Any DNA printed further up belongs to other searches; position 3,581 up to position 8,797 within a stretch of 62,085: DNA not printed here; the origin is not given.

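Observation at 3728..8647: AT-rich single-gene islet encoding a DEDD exonuclease + RecQ core + UvrD-like helicase fusion (1639 aa)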

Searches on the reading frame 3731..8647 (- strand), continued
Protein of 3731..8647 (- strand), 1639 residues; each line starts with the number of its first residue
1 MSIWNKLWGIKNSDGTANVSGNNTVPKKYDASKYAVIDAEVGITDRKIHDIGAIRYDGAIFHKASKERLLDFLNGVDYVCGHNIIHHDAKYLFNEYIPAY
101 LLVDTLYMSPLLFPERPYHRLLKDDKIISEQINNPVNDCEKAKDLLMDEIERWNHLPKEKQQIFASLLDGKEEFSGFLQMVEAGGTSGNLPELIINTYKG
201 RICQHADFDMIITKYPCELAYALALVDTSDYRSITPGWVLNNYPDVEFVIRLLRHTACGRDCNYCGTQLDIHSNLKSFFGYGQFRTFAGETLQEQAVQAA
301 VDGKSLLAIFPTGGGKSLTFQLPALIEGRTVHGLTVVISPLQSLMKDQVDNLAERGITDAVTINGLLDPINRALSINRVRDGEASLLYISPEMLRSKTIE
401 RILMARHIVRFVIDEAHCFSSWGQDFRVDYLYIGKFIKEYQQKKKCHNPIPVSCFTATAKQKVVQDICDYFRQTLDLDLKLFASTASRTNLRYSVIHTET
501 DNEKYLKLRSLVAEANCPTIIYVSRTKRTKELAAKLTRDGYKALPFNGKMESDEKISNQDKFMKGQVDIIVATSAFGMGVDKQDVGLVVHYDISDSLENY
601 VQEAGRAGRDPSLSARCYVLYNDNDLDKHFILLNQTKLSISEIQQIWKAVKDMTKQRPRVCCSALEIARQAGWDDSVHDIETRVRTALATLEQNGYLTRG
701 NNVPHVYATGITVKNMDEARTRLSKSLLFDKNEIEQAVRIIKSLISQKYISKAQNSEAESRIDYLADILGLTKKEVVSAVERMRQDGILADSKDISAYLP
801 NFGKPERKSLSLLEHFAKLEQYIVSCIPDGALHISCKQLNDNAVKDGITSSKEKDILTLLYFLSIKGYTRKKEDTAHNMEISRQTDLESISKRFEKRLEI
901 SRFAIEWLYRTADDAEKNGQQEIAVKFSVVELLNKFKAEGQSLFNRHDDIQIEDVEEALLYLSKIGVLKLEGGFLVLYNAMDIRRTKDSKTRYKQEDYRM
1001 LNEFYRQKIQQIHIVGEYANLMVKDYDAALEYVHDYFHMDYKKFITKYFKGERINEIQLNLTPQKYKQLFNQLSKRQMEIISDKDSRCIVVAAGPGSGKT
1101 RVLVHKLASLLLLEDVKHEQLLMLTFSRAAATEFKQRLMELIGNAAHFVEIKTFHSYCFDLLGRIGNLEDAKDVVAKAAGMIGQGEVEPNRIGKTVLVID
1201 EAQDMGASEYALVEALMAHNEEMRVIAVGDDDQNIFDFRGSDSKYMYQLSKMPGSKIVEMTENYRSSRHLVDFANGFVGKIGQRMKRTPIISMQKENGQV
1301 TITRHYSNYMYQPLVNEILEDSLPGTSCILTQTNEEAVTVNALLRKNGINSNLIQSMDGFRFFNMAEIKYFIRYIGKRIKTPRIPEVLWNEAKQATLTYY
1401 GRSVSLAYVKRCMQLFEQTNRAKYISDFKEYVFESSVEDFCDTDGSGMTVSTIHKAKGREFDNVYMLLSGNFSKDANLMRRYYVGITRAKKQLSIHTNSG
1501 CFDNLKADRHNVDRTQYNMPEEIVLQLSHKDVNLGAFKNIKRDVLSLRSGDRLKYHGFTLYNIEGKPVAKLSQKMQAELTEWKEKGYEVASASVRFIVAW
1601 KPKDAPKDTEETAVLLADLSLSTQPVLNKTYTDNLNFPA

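Call 58: search_protein_families(library=pfam, alignment_id=A6, max_evalue=0.00001)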
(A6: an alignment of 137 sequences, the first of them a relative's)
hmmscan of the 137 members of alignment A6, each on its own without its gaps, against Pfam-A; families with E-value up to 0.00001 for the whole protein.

A. member 1, L004:3726-4511:- (262 aa): 3 families
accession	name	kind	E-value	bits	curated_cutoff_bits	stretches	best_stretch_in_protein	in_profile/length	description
PF12833.13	HTH_18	-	1.3e-18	67.5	33.6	1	174-249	1-76/80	Helix-turn-helix domain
PF20240.3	DUF6597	-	3.8e-17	62.7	27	1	5-106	2-102/103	Domain of unknown function (DUF6597)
PF00165.29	HTH_AraC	-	9.2e-12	45.2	26.6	1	222-250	13-40/42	Bacterial regulatory helix-turn-helix proteins, AraC family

B. families by the number of members that match (of 137 scanned): 171 families (the first 25 are shown)
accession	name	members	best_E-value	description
PF00005.33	ABC_tran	4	5.8e-49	ABC transporter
PF01128.25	IspD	4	6.5e-48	2-C-methyl-D-erythritol 4-phosphate cytidylyltransferase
PF04851.21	ResIII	4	1e-14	Type III restriction enzyme, res subunit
PF12804.13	NTP_transf_3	4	5e-12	MobA-like NTP transferase domain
PF04321.23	RmlD_sub_bind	3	2.4e-92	RmlD substrate binding domain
PF01370.27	Epimerase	3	4.1e-72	NAD dependent epimerase/dehydratase family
PF13304.12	AAA_21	3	3.8e-17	AAA domain, putative AbiEii toxin, Type IV TA system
PF02463.25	SMC_N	3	1.8e-09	RecF/RecN/SMC N terminal domain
PF02384.22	N6_Mtase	2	3.4e-106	N-6 DNA Methylase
PF16363.11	GDP_Man_Dehyd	2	1.5e-90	GDP-mannose 4,6 dehydratase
PF08238.18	Sel1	2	7.7e-70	Sel1 repeat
PF00348.22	polyprenyl_synt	2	2e-66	Polyprenyl synthetase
PF00176.29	SNF2-rel_dom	2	2.2e-35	SNF2-related domain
PF00239.26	Resolvase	2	1.1e-32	Resolvase, N terminal domain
PF00271.37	Helicase_C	2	1.2e-25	Helicase conserved C-terminal domain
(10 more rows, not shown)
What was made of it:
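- Many neighbours are housekeeping genes (call 58).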

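Call 59: search_protein_families(library=padloc, alignment_id=A6, max_evalue=1e-10)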
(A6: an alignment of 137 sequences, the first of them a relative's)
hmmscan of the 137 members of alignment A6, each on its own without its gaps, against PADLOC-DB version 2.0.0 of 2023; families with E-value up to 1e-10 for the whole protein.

A. member 1, L004:3726-4511:- (262 aa): 0 families

B. families by the number of members that match (of 137 scanned): 260 families (the first 25 are shown)
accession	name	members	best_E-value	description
PDLC04135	mad3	4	1.8e-49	mads_3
PDLC03649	REase_III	2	1.5e-234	Type III restriction enzyme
PDLC03641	MTase_III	2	1.7e-114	Type III methyltransferase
PDLC03634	MTase_III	2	1.5e-105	Type III methyltransferase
PDLC03647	REase_III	2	4.1e-82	Type III restriction enzyme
PDLC03637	MTase_III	2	5.6e-58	Type III methyltransferase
PDLC04134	mad2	2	4.3e-52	mads_2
PDLC03643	MTase_III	2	2.2e-23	Type III methyltransferase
PDLC02980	AriA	2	6.6e-18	-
PDLC03598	REase_MTase_IIG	1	0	Type IIG restriction enzyme-methyltransferase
PDLC03780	RT_UG5-nitrilase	1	8.5e-199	DRT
PDLC03019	MTase_I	1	1.6e-195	Type I methyltransferase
PDLC04841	PDC-S04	1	2e-160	-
PDLC04852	PDC-S05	1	7.2e-146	-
PDLC03877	NsnA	1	1.2e-134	-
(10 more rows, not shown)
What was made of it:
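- PADLOC hits among 137 neighbour proteins to type IIG, I and III RM, DRT UG5-nitrilase, NsnAB and PDC candidates (call 59)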
